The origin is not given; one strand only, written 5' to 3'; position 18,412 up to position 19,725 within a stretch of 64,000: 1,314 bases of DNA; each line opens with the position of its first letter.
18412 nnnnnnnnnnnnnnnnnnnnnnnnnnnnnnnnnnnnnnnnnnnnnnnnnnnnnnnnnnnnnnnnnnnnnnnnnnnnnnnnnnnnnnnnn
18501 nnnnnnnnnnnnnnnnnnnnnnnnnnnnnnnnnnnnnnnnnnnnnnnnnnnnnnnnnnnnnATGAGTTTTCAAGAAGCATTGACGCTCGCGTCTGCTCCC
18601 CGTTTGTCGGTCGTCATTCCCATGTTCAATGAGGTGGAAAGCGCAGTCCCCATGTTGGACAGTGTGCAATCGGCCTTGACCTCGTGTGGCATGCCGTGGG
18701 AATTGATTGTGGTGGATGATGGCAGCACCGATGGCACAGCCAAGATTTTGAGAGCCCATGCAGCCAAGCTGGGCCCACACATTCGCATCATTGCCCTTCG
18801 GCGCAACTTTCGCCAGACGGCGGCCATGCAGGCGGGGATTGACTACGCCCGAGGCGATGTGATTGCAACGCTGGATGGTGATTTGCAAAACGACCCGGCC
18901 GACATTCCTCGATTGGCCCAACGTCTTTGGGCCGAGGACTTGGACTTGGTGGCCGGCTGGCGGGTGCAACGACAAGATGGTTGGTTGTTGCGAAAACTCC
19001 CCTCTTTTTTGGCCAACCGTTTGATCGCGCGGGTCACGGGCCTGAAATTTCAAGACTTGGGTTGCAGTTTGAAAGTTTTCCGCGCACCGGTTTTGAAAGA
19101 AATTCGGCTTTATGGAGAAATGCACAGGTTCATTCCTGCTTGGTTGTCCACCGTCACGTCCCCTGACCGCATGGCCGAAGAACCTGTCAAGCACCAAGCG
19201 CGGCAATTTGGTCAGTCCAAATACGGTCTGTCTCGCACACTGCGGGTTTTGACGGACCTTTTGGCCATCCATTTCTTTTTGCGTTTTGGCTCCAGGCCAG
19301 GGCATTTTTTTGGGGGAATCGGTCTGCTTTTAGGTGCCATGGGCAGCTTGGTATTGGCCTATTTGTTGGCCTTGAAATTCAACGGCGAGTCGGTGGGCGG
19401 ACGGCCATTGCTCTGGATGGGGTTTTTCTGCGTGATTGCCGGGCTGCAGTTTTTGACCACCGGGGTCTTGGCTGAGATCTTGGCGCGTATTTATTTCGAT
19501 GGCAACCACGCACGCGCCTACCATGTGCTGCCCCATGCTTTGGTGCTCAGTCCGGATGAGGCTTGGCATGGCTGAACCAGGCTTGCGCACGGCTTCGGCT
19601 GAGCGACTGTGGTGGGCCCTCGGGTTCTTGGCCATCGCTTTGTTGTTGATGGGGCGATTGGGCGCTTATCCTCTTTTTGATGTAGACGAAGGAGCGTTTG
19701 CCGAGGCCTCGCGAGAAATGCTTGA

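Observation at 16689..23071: Apparently complete phosphate-to-galacturonate lipid A remodelling operon in a betaproteobacterium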

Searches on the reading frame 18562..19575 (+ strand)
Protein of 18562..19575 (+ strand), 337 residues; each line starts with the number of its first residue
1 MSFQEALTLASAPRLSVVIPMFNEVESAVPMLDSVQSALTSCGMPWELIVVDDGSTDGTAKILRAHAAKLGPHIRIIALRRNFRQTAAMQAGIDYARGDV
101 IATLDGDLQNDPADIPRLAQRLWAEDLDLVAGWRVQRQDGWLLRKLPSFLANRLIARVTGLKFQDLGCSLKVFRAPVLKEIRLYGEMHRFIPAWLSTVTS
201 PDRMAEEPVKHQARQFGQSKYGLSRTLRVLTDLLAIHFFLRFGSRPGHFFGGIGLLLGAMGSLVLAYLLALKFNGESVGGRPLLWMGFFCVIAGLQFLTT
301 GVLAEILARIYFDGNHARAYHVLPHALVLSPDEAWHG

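Call 5: search_protein_families(library=pfam, proteins=[window:18562-19575:+], max_evalue=0.01)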
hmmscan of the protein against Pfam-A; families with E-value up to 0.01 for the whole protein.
window:18562-19575:+ (337 aa): 4 families
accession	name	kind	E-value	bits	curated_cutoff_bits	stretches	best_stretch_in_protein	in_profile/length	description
PF00535.33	Glycos_transf_2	-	1.1e-34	120.2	23.3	1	16-181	1-167/168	Glycosyl transferase family 2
PF13641.12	Glyco_tranf_2_3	-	3.7e-05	24.3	27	1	13-126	1-115/230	Glycosyltransferase like family 2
PF10111.15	Glyco_tranf_2_2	-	0.00029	20.8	27.3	1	16-108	1-92/276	Glycosyltransferase like family 2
PF13704.12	Glyco_tranf_2_4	-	0.0019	19.1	27.5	1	47-107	21-81/98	Glycosyl transferase family 2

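Call 6: search_protein_families(library=ncbifam, proteins=[window:18562-19575:+], max_evalue=0.01)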
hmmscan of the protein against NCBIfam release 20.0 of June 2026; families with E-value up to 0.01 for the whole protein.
window:18562-19575:+ (337 aa): 23 families
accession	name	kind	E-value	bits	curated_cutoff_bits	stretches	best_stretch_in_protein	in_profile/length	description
NF007986.1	PRK10714.1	equivalog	1.8e-52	178.3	529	1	14-320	7-306/316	undecaprenyl-phosphate 4-deoxy-4-formamido-L-arabinose transferase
NF047588.1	GlcsyltransPgfSStrep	equivalog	2.5e-30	105.8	500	1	14-320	2-300/308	glycosyltransferase PgfS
NF058614.1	PPMAGASynPpgS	equivalog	5.8e-17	61.9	370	1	17-220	4-205/226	polyprenyl-phospho-N-acetylgalactosaminyl synthase PpgS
TIGR04182.1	glyco_TIGR04182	equivalog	3.9e-15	56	325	1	16-309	3-284/293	S-layer glycoprotein N-glycosyltransferase AglJ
TIGR03937.1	PgaC_IcaA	equivalog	1.3e-13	50.7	422.3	1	6-109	38-137/407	poly-beta-1,6-N-acetyl-D-glucosamine synthase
NF007482.0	PRK10073.1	equivalog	2.3e-13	49.9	423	1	11-130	4-118/334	glycosyltransferase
NF041875.1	EPS_EpsD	equivalog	1e-12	48.1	370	1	15-117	1-99/325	exopolysaccharide biosynthesis glycosyltransferase EpsD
NF053739.1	GlytfEpsEBac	equivalog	2.4e-12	46.4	450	1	13-107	1-92/265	glycosyltransferase EpsE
NF047683.1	TeichurnBiosyTuaG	equivalog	3.5e-12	46.5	400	1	12-117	5-106/252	teichuronic acid biosynthesis protein TuaG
TIGR03965.1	mycofact_glyco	equivalog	4.7e-12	45.5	280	1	7-136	68-193/467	mycofactocin biosynthesis glycosyltransferase MftF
TIGR04283.1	glyco_like_mftF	equivalog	5.1e-11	42.6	182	1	15-153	1-128/221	TIGR04283 family arsenosugar biosynthesis glycosyltransferase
NF010496.0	PRK13915.1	equivalog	5.6e-11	42.1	262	1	12-128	30-149/307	glucosyl-3-phosphoglycerate synthase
NF038302.1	EPS_HpsE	equivalog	9.3e-11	41.2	300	1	15-108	3-97/307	hormogonium polysaccharide biosynthesis glycosyltransferase HpsE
TIGR04242.1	nodulat_NodC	equivalog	1.6e-08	34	550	1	7-144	42-180/395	chitooligosaccharide synthase NodC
TIGR03469.1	HpnB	hypoth_equivalog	5.7e-08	32.2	379.25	1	8-131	39-169/386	hopene-associated glycosyltransferase HpnB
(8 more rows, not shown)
